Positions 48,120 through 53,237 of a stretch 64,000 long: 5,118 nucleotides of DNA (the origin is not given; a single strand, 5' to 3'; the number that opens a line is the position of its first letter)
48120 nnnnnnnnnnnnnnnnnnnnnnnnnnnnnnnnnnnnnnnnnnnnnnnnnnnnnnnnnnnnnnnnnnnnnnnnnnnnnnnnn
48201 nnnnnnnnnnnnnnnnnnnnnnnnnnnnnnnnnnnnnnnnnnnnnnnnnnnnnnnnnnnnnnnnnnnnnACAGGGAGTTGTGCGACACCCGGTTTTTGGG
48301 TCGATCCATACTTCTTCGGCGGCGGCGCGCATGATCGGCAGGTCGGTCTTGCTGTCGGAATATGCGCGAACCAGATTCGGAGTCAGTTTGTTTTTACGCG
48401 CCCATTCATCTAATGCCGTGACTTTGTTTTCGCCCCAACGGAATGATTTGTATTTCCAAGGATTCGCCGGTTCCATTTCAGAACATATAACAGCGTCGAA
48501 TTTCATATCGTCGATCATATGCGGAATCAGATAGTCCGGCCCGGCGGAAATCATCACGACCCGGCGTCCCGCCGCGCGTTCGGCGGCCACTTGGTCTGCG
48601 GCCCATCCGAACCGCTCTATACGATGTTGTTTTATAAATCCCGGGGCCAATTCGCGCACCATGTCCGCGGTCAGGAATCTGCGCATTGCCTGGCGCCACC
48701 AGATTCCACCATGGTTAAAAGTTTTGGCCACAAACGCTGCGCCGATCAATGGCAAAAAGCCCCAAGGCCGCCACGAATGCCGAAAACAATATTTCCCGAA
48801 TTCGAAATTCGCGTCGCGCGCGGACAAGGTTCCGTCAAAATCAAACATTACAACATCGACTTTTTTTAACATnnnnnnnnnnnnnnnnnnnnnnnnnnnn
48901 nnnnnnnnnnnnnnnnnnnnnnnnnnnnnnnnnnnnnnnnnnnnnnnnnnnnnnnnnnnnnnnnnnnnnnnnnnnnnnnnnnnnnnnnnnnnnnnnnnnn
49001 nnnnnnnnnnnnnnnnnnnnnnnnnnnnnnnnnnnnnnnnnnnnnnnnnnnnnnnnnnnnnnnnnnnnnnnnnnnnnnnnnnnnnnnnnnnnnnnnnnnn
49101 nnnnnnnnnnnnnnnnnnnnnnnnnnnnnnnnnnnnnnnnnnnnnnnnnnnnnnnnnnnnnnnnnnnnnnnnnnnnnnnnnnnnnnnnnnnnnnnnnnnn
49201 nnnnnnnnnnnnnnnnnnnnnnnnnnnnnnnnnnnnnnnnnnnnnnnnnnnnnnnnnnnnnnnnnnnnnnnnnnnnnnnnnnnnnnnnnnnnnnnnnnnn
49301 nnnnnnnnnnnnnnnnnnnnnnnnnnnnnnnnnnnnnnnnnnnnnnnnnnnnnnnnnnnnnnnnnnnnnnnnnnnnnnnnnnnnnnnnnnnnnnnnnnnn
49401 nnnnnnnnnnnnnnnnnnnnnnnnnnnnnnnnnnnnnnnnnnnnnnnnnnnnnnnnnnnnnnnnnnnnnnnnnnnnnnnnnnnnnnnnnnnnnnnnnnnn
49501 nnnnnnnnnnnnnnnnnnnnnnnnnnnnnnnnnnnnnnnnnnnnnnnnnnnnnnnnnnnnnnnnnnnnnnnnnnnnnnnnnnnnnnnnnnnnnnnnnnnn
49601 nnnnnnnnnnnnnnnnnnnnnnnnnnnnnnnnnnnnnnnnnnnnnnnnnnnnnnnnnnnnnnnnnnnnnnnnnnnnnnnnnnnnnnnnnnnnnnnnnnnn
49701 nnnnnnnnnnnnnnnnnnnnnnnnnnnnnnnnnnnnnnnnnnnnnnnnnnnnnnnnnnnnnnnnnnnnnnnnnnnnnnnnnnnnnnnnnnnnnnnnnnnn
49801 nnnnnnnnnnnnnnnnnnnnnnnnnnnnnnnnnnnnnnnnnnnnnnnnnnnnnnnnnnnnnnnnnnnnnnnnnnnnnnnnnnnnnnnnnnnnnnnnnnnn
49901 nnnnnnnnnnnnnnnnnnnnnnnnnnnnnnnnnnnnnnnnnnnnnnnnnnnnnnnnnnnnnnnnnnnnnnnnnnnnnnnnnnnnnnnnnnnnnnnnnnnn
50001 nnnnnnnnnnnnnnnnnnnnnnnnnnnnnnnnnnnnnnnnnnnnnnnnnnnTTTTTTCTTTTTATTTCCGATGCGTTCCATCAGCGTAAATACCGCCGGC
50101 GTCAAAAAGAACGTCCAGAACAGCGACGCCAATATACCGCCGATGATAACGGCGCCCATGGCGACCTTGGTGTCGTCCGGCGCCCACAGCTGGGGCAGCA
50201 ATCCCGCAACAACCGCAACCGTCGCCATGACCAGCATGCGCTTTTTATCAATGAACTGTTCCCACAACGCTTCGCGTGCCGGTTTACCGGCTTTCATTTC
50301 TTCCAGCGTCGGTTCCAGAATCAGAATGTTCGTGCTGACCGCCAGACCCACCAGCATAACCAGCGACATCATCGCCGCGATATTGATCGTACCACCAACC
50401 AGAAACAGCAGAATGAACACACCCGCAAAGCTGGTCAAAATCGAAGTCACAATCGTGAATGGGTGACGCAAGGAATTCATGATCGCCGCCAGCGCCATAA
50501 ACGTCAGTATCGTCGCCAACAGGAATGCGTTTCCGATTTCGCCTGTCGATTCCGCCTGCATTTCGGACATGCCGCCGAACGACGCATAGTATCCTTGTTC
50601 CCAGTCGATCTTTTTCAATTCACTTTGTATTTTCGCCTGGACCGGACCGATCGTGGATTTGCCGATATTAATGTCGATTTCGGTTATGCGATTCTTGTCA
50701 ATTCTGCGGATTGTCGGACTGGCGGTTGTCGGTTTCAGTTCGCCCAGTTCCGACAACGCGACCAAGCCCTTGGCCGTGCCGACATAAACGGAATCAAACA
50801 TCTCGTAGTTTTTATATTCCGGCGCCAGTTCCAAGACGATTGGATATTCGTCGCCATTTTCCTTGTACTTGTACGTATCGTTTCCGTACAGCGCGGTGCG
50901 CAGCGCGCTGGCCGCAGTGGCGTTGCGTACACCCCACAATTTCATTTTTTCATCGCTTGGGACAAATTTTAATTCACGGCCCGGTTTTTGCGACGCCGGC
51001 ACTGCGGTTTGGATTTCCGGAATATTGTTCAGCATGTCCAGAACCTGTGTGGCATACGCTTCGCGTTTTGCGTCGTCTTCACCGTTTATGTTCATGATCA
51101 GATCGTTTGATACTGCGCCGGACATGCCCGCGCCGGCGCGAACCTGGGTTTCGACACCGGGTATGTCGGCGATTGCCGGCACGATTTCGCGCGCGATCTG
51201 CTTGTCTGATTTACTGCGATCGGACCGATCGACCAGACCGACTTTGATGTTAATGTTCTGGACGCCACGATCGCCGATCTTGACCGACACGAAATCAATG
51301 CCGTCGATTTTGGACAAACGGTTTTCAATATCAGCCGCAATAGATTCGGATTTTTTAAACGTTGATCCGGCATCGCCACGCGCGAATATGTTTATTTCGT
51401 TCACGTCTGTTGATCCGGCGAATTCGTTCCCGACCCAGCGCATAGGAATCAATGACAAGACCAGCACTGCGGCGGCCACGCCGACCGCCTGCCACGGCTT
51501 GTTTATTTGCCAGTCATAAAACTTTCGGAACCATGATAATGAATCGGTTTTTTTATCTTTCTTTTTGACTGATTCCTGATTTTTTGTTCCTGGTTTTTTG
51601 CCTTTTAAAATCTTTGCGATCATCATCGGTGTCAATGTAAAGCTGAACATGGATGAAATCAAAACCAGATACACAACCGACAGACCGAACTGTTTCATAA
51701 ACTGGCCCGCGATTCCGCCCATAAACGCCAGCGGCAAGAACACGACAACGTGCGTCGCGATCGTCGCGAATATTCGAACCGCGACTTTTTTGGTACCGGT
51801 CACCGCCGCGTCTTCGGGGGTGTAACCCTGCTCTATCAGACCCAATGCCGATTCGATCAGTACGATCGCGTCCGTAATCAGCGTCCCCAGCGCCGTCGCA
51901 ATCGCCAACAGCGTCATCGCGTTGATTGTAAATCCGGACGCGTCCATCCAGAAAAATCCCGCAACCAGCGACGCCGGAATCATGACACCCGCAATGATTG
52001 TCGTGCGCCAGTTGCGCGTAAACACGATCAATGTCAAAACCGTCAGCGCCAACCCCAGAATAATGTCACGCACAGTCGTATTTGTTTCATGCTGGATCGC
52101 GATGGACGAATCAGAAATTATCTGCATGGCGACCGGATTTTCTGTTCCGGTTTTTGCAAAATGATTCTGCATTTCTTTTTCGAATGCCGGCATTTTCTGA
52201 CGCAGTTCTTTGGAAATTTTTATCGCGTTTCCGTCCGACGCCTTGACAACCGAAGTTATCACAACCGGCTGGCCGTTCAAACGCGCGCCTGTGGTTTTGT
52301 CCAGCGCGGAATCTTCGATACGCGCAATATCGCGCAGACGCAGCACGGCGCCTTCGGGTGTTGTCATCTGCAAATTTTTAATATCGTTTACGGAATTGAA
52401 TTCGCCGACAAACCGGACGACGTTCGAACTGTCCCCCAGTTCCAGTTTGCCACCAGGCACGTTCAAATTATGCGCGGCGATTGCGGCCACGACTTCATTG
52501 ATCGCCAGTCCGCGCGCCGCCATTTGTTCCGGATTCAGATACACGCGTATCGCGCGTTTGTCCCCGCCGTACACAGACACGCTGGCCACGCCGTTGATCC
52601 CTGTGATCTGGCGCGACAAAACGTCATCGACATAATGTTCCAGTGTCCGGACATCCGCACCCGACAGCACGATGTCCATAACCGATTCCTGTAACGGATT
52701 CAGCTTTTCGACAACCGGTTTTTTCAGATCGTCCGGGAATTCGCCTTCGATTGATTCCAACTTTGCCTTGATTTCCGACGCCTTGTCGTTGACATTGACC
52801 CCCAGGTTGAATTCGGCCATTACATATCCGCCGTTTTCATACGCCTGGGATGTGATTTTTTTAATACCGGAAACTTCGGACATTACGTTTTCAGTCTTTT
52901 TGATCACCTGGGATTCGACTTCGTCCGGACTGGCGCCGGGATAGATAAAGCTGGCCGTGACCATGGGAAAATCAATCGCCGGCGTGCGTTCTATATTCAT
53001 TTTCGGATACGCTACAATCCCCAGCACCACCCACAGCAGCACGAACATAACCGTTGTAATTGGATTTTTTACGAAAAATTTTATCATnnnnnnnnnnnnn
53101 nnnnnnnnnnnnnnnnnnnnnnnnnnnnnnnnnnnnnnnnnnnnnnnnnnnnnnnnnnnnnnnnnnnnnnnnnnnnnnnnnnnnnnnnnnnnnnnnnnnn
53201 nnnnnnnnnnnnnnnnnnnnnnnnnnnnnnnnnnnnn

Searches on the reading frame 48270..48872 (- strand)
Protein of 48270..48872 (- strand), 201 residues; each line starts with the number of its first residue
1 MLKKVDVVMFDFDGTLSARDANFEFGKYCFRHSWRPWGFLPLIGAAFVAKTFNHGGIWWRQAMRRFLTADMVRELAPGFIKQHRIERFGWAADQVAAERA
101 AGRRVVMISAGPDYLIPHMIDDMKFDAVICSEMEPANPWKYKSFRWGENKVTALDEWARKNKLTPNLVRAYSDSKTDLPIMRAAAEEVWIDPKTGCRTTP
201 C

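Call 38: search_protein_families(library=pfam, proteins=[window:48270-48872:-], max_evalue=0.001)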
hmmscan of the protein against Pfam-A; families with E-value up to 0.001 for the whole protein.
window:48270-48872:- (201 aa): 1 family
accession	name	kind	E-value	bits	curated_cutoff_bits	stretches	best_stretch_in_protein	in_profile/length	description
PF12710.13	HAD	-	3.1e-23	83.6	27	1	8-182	1-189/189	haloacid dehalogenase-like hydrolase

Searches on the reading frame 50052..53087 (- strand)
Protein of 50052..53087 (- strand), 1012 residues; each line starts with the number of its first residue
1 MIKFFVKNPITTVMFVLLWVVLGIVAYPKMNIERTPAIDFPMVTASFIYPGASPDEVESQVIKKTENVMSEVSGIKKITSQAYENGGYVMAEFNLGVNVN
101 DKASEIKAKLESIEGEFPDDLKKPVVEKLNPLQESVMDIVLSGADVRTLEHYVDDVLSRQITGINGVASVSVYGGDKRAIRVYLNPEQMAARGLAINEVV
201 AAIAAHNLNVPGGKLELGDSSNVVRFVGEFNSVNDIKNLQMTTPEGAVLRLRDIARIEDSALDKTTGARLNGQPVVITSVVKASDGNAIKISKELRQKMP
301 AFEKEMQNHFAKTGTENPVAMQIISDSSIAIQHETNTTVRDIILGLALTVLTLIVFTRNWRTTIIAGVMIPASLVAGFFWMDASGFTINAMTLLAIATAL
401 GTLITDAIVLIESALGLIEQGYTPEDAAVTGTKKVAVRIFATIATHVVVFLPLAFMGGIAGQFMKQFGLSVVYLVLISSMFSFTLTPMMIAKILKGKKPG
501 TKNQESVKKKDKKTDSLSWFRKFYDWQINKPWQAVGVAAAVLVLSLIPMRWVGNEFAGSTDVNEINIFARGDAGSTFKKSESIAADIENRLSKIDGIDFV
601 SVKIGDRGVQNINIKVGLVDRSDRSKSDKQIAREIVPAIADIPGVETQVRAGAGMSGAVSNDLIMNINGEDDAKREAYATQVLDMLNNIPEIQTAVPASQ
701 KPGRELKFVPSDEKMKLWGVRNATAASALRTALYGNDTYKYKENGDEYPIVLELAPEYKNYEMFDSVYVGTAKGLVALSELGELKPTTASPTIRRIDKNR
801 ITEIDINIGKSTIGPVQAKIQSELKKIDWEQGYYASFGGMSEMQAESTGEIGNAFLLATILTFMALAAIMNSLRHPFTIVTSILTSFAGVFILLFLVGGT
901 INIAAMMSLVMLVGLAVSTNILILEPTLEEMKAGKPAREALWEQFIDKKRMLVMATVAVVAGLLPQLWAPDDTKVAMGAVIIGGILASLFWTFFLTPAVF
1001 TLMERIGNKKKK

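Call 38: search_protein_families(library=pfam, proteins=[window:50052-53087:-], max_evalue=0.001)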
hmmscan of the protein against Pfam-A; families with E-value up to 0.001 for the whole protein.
window:50052-53087:- (1012 aa): 2 families
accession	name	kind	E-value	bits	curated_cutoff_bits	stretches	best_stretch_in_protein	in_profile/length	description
PF00873.25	ACR_tran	-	2.1e-179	598.9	28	1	1-1003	1-1020/1021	AcrB/AcrD/AcrF family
PF03176.21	MMPL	-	5.8e-08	32.5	20.5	1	819-1006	109-305/333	MMPL family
